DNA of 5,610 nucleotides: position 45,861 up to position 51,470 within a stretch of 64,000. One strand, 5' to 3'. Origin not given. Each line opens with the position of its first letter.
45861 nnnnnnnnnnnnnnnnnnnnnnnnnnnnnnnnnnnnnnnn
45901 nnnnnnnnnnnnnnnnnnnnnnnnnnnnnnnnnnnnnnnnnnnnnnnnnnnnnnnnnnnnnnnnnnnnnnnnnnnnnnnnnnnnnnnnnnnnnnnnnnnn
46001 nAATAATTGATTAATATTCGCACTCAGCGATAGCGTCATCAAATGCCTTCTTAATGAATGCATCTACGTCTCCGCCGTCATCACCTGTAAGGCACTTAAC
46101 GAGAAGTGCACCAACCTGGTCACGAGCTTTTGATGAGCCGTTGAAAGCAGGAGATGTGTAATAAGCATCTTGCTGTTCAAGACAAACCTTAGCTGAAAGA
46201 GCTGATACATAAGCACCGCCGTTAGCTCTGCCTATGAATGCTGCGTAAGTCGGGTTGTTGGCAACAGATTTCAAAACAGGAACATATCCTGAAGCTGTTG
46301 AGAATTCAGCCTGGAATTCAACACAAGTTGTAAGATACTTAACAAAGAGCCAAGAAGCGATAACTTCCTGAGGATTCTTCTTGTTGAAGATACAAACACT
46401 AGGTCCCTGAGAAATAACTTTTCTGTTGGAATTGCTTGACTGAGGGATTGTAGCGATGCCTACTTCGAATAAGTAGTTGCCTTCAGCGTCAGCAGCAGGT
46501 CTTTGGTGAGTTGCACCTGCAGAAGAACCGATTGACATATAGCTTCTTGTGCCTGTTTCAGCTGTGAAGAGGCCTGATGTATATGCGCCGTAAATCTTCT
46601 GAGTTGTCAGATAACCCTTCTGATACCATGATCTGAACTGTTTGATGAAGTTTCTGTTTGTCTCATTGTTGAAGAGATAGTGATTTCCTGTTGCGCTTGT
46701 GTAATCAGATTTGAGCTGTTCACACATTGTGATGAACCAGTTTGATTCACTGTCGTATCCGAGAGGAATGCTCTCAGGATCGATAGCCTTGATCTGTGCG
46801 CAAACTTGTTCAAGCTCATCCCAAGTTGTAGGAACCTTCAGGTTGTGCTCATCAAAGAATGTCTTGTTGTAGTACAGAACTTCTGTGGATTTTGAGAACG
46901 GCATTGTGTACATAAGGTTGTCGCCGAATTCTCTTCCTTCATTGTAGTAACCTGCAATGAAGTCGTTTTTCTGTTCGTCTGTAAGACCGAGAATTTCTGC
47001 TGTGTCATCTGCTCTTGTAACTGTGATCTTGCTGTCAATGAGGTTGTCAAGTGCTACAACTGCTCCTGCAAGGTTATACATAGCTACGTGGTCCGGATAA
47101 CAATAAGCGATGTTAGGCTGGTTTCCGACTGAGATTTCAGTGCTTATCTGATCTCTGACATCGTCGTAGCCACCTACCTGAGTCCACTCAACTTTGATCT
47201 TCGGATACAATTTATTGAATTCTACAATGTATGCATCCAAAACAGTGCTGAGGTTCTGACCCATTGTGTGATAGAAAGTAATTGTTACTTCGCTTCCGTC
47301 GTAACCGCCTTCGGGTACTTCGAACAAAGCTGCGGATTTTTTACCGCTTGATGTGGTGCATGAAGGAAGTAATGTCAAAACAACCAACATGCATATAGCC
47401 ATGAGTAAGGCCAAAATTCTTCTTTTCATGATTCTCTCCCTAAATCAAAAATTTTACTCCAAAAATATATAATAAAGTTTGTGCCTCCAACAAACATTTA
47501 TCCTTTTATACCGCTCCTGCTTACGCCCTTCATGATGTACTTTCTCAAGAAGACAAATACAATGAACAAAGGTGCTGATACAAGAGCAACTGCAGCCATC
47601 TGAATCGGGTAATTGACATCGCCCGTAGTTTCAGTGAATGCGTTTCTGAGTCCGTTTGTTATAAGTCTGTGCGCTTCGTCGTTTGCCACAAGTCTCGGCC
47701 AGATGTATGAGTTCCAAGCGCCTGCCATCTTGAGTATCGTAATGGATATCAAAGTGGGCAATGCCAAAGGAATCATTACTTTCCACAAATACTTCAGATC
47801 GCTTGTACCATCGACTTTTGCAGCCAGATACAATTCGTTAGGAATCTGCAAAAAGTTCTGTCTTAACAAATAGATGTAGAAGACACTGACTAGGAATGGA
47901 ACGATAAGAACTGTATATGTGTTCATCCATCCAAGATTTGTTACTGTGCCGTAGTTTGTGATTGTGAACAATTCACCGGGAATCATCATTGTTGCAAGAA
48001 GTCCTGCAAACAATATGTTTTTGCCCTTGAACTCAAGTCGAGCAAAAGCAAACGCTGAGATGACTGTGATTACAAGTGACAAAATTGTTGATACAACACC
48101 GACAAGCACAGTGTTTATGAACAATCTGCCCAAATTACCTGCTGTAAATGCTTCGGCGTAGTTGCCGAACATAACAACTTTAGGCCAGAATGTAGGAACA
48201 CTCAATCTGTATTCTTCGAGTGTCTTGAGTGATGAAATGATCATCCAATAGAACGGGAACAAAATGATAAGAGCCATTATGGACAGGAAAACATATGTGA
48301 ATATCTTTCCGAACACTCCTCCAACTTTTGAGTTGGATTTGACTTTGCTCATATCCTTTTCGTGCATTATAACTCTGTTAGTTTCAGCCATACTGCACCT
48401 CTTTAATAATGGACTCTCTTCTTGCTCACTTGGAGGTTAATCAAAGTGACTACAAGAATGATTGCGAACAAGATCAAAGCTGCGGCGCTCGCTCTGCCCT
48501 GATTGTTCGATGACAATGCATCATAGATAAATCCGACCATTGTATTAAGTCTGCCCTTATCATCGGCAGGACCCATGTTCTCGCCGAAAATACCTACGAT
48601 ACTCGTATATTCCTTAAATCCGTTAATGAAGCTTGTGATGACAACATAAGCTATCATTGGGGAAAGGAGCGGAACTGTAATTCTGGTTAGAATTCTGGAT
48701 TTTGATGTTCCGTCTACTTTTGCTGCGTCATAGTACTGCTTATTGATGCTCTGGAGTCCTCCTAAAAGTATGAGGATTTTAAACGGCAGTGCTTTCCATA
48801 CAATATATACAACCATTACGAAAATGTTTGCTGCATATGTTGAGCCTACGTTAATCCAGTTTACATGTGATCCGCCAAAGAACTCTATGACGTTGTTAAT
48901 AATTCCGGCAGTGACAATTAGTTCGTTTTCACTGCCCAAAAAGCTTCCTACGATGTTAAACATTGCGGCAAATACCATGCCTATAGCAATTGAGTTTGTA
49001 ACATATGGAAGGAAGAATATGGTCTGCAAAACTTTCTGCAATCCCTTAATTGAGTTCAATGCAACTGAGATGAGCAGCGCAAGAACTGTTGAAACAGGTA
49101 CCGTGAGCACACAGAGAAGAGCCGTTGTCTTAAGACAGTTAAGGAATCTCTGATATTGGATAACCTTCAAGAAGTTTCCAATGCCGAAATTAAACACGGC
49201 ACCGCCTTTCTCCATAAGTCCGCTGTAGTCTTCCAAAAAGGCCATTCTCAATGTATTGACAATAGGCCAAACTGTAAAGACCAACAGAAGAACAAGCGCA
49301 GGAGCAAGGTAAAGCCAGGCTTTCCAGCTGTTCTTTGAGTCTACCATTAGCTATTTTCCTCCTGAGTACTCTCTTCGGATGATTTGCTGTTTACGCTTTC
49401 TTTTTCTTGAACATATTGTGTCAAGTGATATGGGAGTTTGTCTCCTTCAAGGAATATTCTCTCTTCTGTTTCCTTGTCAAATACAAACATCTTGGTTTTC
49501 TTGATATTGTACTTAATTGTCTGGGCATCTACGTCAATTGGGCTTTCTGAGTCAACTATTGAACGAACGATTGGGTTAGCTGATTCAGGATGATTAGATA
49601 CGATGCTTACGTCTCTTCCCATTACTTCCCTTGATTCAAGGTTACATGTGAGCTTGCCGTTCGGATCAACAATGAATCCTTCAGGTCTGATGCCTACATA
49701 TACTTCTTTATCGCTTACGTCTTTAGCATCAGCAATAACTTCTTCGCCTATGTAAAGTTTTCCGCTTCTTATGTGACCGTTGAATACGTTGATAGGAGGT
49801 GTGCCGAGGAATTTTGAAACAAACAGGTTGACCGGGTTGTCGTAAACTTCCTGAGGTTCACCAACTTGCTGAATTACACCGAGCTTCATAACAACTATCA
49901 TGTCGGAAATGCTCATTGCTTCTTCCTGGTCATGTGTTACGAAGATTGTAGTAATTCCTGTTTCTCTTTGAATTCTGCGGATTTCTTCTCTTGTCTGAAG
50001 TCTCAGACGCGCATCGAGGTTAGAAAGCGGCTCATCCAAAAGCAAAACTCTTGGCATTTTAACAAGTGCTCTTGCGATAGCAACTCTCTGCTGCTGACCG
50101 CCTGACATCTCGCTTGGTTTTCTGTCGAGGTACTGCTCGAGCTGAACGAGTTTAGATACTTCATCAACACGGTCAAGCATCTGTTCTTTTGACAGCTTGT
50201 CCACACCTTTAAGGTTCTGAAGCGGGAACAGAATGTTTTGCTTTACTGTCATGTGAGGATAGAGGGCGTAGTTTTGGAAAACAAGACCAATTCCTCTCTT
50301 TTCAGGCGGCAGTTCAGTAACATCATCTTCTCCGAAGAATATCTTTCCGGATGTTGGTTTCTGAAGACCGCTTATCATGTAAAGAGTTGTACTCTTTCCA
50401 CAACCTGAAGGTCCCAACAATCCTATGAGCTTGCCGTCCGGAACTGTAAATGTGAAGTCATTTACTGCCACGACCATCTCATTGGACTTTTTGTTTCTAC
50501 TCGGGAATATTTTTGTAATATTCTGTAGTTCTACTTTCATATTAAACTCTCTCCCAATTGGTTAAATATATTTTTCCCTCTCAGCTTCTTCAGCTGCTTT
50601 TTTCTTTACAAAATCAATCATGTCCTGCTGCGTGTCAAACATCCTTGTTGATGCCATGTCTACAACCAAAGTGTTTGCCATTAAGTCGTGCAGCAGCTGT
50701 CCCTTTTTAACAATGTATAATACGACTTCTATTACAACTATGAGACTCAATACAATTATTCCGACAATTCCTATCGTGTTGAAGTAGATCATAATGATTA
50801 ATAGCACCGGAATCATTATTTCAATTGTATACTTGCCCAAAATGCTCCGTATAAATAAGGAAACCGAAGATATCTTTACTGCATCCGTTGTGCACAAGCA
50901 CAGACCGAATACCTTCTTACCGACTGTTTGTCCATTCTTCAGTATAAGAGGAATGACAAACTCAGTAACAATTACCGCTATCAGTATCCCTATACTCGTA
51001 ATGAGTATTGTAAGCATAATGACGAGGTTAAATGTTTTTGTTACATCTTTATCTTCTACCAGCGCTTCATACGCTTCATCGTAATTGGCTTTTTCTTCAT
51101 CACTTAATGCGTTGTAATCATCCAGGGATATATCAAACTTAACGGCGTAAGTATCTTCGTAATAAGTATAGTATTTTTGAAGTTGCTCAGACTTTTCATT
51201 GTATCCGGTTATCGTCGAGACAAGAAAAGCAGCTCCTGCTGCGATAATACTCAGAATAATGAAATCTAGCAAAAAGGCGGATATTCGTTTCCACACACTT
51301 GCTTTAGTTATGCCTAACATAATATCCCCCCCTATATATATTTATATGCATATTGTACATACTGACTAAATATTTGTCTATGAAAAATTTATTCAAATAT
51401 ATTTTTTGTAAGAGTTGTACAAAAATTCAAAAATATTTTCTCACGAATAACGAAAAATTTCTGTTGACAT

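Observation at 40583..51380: Lipoprotein nuclease and OB-repeat lipoprotein embedded in a sugar-type (CUT1) ABC importer operon: candidate extracellular nucleic-acid capture, cleavage and uptake system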

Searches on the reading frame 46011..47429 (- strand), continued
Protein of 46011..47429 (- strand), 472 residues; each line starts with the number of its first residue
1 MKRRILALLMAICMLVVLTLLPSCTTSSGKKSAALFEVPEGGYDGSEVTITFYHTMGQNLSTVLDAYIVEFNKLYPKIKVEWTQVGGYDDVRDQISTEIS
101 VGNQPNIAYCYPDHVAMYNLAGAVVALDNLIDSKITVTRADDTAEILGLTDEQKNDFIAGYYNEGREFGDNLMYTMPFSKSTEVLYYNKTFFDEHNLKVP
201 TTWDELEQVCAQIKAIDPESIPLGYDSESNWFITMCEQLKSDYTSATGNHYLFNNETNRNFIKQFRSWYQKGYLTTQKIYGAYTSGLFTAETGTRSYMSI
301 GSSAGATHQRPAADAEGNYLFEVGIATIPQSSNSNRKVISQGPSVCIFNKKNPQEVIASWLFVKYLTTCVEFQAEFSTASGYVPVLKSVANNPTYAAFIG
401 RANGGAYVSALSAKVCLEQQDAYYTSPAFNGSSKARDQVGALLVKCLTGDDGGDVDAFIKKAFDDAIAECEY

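Call 83: fold_search(model_id=the predicted structure, library=pdb)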
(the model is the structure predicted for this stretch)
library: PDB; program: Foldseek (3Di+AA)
matches with E <= 10: 496; with E <= 0.001: 208
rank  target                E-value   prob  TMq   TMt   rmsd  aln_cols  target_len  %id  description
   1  7c0x_A                5.7e-14  1.00  0.38  0.43  12.4       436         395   20  Crystal structure of a dinucleotide-binding protein (T240A) of ABC transporter endogenously bound to uridylyl-3'-5'-ph (released 2021-03-10)
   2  7c0v_A                1.7e-13  1.00  0.38  0.44  12.4       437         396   20  Crystal structure of a dinucleotide-binding protein (Y224A) of ABC transporter endogenously bound to uridylyl-3'-5'-ph (released 2021-03-10)
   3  7c0k_B                1.7e-13  1.00  0.38  0.43  12.2       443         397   20  Crystal structure of a dinucleotide-binding protein of ABC transporter endogenously bound to uridylyl-3'-5'-phospho-gu (released 2021-03-10)
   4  7c0o_A                3.0e-13  1.00  0.38  0.43  12.3       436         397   20  Crystal structure of a dinucleotide-binding protein (Y56F) of ABC transporter endogenously bound to uridylyl-3'-5'-pho (released 2021-03-10)
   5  7c0v_B                3.0e-13  1.00  0.38  0.43  12.5       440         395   20  Crystal structure of a dinucleotide-binding protein (Y224A) of ABC transporter endogenously bound to uridylyl-3'-5'-ph (released 2021-03-10)
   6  7c0r_B                3.5e-13  1.00  0.38  0.43  12.2       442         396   20  Crystal structure of a dinucleotide-binding protein (F79A) of ABC transporter endogenously bound to uridylyl-3'-5'-pho (released 2021-03-10)
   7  7c0z_A                3.9e-13  1.00  0.38  0.44  12.3       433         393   21  Crystal structure of a dinucleotide-binding protein (Y246A) of ABC transporter endogenously bound to uridylyl-3'-5'-ph (released 2021-03-10)
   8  7c0u_A                4.7e-13  1.00  0.38  0.44  12.4       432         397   21  Crystal structure of a dinucleotide-binding protein (S127A) of ABC transporter endogenously bound to uridylyl-3'-5'-ph (released 2021-03-10)
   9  7c16_B                4.7e-13  1.00  0.38  0.43  12.4       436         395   21  Crystal structure of a dinucleotide-binding protein (Y224A/Y246A) of ABC transporter endogenously bound to uridylyl-3' (released 2021-03-10)
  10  7c0k_A                5.5e-13  1.00  0.38  0.43  12.3       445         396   21  Crystal structure of a dinucleotide-binding protein of ABC transporter endogenously bound to uridylyl-3'-5'-phospho-gu (released 2021-03-10)
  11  7c0r_A                5.5e-13  1.00  0.38  0.43  12.4       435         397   21  Crystal structure of a dinucleotide-binding protein (F79A) of ABC transporter endogenously bound to uridylyl-3'-5'-pho (released 2021-03-10)
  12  7c16_A                5.8e-13  1.00  0.38  0.43  12.2       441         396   20  Crystal structure of a dinucleotide-binding protein (Y224A/Y246A) of ABC transporter endogenously bound to uridylyl-3' (released 2021-03-10)
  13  7c14_B                6.2e-13  1.00  0.38  0.44  12.5       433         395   20  Crystal structure of a dinucleotide-binding protein (Q274A) of ABC transporter endogenously bound to uridylyl-3'-5'-ph (released 2021-03-10)
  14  7c0l_A                6.5e-13  1.00  0.36  0.42  12.3       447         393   20  Crystal structure of a dinucleotide-binding protein of ABC transporter endogenously bound to uridylyl-3'-5'-phospho-gu (released 2021-03-10)
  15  7c0y_A                7.3e-13  1.00  0.37  0.43  12.1       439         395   20  Crystal structure of a dinucleotide-binding protein (Y246A) of ABC transporter endogenously bound to uridylyl-3'-5'-ph (released 2021-03-10)
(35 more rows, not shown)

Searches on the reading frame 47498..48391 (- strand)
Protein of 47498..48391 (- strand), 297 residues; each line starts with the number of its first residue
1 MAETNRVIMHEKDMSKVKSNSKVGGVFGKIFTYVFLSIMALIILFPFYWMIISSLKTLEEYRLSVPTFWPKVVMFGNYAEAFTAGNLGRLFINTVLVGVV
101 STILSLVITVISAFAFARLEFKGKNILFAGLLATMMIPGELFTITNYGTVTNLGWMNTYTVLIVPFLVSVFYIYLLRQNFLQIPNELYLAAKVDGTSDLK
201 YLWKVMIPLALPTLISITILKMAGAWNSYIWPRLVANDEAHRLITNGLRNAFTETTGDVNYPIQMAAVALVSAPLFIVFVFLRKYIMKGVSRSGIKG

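Call 3: search_protein_families(library=pfam, proteins=[window:47498-48391:-], max_evalue=0.01)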
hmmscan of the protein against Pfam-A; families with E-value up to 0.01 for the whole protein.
window:47498-48391:- (297 aa): 1 family
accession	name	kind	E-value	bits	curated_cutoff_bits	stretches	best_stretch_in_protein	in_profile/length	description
PF00528.27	BPD_transp_1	-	1.2e-17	64.7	26.4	1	109-291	5-183/184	Binding-protein-dependent transport system inner membrane component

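Call 4: search_protein_families(library=ncbifam, proteins=[window:47498-48391:-], max_evalue=0.01)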
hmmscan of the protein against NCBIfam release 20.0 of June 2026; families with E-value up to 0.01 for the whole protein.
window:47498-48391:- (297 aa): 15 families
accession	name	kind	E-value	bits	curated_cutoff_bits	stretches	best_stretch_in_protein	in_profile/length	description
NF008210.0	PRK10973.1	equivalog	3e-30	105.9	297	1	29-290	9-276/281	sn-glycerol-3-phosphate ABC transporter permease UgpE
NF040932.1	ABC_arch_GlcU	equivalog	1e-28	100.7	340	1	31-292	4-266/272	glucose ABC transporter permease GlcU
NF008231.0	PRK10998.1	equivalog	1.6e-17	64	261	1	90-297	84-296/296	maltose ABC transporter permease MalG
TIGR01581.1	Mo_ABC_porter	hypoth_equivalog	3.1e-09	36.6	210.3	1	90-223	22-169/225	ABC transporter permease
NF007047.0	PRK09500.1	equivalog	9e-08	32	326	1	28-221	3-192/257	spermidine/putrescine ABC transporter permease PotC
NF040839.1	tungstate_WtpB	equivalog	1.9e-07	31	340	1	91-225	46-193/251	tungstate ABC transporter permease WtpB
TIGR02141.1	modB_ABC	equivalog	4.3e-06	26.5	182.6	1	94-223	3-146/208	molybdate ABC transporter permease subunit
NF006939.0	PRK09421.1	equivalog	5.5e-06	25.9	262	0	95-138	16-59/230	molybdate ABC transporter permease subunit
NF008232.0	PRK10999.1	equivalog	8e-05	21.5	392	1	160-245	377-463/520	maltose ABC transporter permease MalF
NF008049.0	PRK10782.1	subfamily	0.0019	18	212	1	161-218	91-150/217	methionine ABC transporter permease MetI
TIGR02139.1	permease_CysT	equivalog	0.0037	16.9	246.1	0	89-227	50-202/265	sulfate ABC transporter permease subunit CysT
TIGR03262.1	PhnU2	equivalog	0.0038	15.9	593.25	1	37-232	12-208/546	putative 2-aminoethylphosphonate ABC transporter permease subunit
NF011624.0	PRK15050.1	equivalog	0.0054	15.9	247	0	32-230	28-234/297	2-aminoethylphosphonate ABC transporter permease subunit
NF008196.0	PRK10952.1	equivalog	0.0065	15.3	439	0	161-216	214-267/356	glycine betaine/L-proline ABC transporter permease ProW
TIGR00969.1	3a0106s02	subfamily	0.0075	15.8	240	0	78-225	50-211/272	sulfate ABC transporter permease subunit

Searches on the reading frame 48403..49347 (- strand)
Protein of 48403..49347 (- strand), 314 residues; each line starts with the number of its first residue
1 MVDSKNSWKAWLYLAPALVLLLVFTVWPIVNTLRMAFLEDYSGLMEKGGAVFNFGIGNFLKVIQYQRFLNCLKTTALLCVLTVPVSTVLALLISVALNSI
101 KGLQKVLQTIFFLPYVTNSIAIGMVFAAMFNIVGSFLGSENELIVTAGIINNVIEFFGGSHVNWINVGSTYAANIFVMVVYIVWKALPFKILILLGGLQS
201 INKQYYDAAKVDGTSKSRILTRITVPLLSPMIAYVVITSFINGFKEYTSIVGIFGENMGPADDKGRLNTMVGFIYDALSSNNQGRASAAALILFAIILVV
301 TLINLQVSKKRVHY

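Call 3: search_protein_families(library=pfam, proteins=[window:48403-49347:-], max_evalue=0.01)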
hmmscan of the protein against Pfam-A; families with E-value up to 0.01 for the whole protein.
window:48403-49347:- (314 aa): 1 family
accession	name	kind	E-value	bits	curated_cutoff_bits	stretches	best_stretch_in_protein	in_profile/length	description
PF00528.27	BPD_transp_1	-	7.2e-17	62.1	26.4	1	94-309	9-180/184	Binding-protein-dependent transport system inner membrane component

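Call 4: search_protein_families(library=ncbifam, proteins=[window:48403-49347:-], max_evalue=0.01)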
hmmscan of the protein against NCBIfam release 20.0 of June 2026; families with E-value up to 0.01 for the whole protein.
window:48403-49347:- (314 aa): 18 families
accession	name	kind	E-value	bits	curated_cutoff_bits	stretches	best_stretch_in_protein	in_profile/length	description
NF007852.0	PRK10561.1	equivalog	8.5e-18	65.2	335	1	5-314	9-294/295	sn-glycerol-3-phosphate ABC transporter permease UgpA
NF008232.0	PRK10999.1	equivalog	1.9e-17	63.2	392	1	51-311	262-518/520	maltose ABC transporter permease MalF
TIGR00969.1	3a0106s02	subfamily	1.8e-11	44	240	1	177-304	145-266/272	sulfate ABC transporter permease subunit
NF040931.1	ABC_arch_GlcT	equivalog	5.4e-10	39.4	360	1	27-301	14-264/278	glucose ABC transporter permease GlcT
TIGR02141.1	modB_ABC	equivalog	1.5e-09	37.8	182.6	1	78-305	6-203/208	molybdate ABC transporter permease subunit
TIGR01581.1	Mo_ABC_porter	hypoth_equivalog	3.3e-09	36.6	210.3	1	71-300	26-222/225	ABC transporter permease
TIGR02140.1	permease_CysW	equivalog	3.6e-08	33.2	329.1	1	51-310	28-257/261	sulfate ABC transporter permease subunit CysW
TIGR02139.1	permease_CysT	equivalog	3.1e-06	27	246.1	1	55-306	35-259/265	sulfate ABC transporter permease subunit CysT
TIGR03262.1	PhnU2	equivalog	3.3e-06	26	593.25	1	11-244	4-202/546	putative 2-aminoethylphosphonate ABC transporter permease subunit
NF008208.0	PRK10971.1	equivalog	3.7e-06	26.6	415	1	59-305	47-265/277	sulfate/thiosulfate ABC transporter permease CysT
NF008231.0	PRK10998.1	equivalog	6e-05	22.8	261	1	161-248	150-231/296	maltose ABC transporter permease MalG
NF011624.0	PRK15050.1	equivalog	9.8e-05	21.6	247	1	4-302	18-278/297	2-aminoethylphosphonate ABC transporter permease subunit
NF007047.0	PRK09500.1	equivalog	0.00013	21.7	326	1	183-243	136-196/257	spermidine/putrescine ABC transporter permease PotC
NF006939.0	PRK09421.1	equivalog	0.00025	20.5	262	1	72-308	16-217/230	molybdate ABC transporter permease subunit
NF007044.0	PRK09497.1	equivalog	0.0004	19.9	348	1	53-233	47-208/285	spermidine/putrescine ABC transporter permease PotB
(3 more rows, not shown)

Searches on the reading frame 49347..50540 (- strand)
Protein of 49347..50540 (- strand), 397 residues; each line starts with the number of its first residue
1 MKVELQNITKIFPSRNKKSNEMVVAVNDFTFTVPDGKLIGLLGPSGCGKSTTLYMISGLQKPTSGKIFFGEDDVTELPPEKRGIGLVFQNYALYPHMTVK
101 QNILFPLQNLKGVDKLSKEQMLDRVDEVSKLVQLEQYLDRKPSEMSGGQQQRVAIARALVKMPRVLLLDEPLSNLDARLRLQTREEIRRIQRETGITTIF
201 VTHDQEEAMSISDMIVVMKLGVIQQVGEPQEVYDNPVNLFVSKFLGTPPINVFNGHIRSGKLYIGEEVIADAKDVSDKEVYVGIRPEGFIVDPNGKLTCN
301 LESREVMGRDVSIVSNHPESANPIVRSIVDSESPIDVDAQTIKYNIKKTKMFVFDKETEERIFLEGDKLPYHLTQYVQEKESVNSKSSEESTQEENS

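Call 3: search_protein_families(library=pfam, proteins=[window:49347-50540:-], max_evalue=0.01)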
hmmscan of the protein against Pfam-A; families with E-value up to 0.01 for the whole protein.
window:49347-50540:- (397 aa): 4 families
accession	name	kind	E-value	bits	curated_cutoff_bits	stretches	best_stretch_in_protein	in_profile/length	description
PF00005.33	ABC_tran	-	2.5e-37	129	25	1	27-172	2-136/137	ABC transporter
PF13304.12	AAA_21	-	1.5e-06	28.9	27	1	108-206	201-301/304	AAA domain, putative AbiEii toxin, Type IV TA system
PF17850.7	CysA_C_terminal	-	3.6e-05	24.7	29.7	1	251-287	1-39/43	CysA C-terminal regulatory domain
PF17912.7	OB_MalK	-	0.00033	21.9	27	1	246-287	1-51/53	MalK OB fold domain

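Call 4: search_protein_families(library=ncbifam, proteins=[window:49347-50540:-], max_evalue=0.01)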
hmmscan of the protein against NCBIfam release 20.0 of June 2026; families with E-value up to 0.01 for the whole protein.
window:49347-50540:- (397 aa): 189 families (the best 25 are shown)
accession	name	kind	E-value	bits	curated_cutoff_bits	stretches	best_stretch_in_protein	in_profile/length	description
NF008653.0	PRK11650.1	subfamily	2.2e-103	346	432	1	3-362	4-355/357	sn-glycerol-3-phosphate ABC transporter ATP-binding protein UgpC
NF040933.2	ABC_arch_GlcV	equivalog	3e-100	335.5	450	1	1-353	1-349/357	glucose ABC transporter ATP-binding protein GlcV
TIGR03265.1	PhnT2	equivalog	5e-95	318.7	457.7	1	15-332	9-328/353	putative 2-aminoethylphosphonate ABC transporter ATP-binding protein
NF006987.0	PRK09452.1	equivalog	1.7e-92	310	482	1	17-259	24-260/378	spermidine/putrescine ABC transporter ATP-binding protein PotA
TIGR01187.1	potA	subfamily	4.5e-90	302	355.6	1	41-259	1-213/325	polyamine ABC transporter ATP-binding protein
NF043075.1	MMSYN1_0197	equivalog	7.7e-87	291.4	550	1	18-327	10-317/341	spermidine/putrescine ABC transporter ATP-binding protein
NF008513.0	PRK11432.1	equivalog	1.6e-85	287.1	496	1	3-356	7-349/351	ferric ABC transporter ATP-binding protein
NF008233.0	PRK11000.1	equivalog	1.5e-83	280.7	568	1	18-363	11-364/369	maltose/maltodextrin ABC transporter ATP-binding protein MalK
TIGR00968.1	3a0106s01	subfamily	4e-80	268.7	342.75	1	17-247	7-233/237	sulfate ABC transporter ATP-binding protein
NF008105.0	PRK10851.1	equivalog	5.1e-76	255.7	502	1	1-302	1-293/362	sulfate/thiosulfate ABC transporter ATP-binding protein CysA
NF040840.2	tungstate_WtpC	equivalog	1.1e-75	255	440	1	25-292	15-279/347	tungstate ABC transporter ATP-binding protein WtpC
NF008621.0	PRK11607.1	equivalog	1e-73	248.3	613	1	16-289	24-302/377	putrescine ABC transporter ATP-binding subunit PotG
TIGR03258.1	PhnT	equivalog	4.9e-73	246.2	499.15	1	24-314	22-320/359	2-aminoethylphosphonate ABC transport system ATP-binding subunit PhnT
TIGR01186.1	proV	subfamily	1.9e-64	218.1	326.6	1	23-247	6-232/363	betaine/proline/choline family ABC transporter ATP-binding protein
NF040729.1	ABC_ATP_SaoA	equivalog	3.2e-55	187.2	360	1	2-219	1-207/248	ABC transporter ATP-binding protein SaoA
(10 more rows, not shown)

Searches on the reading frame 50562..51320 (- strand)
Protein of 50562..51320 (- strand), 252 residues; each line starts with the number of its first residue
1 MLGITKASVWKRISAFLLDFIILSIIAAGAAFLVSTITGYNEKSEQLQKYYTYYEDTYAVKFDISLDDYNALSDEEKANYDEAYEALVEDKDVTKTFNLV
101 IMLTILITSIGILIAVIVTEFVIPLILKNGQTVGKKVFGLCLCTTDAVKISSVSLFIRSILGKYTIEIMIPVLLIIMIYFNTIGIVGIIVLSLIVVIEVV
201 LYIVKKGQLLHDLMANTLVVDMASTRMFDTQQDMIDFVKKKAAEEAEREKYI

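Call 3: search_protein_families(library=pfam, proteins=[window:50562-51320:-], max_evalue=0.01)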
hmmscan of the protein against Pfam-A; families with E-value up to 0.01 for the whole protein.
window:50562-51320:- (252 aa): 1 family
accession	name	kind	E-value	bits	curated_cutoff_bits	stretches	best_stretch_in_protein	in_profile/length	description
PF06271.18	RDD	-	5.2e-13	49.9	24.1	1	7-216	2-137/137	RDD family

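Call 4: search_protein_families(library=ncbifam, proteins=[window:50562-51320:-], max_evalue=0.01)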
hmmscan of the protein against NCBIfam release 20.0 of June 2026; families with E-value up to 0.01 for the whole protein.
window:50562-51320:- (252 aa): 0 families
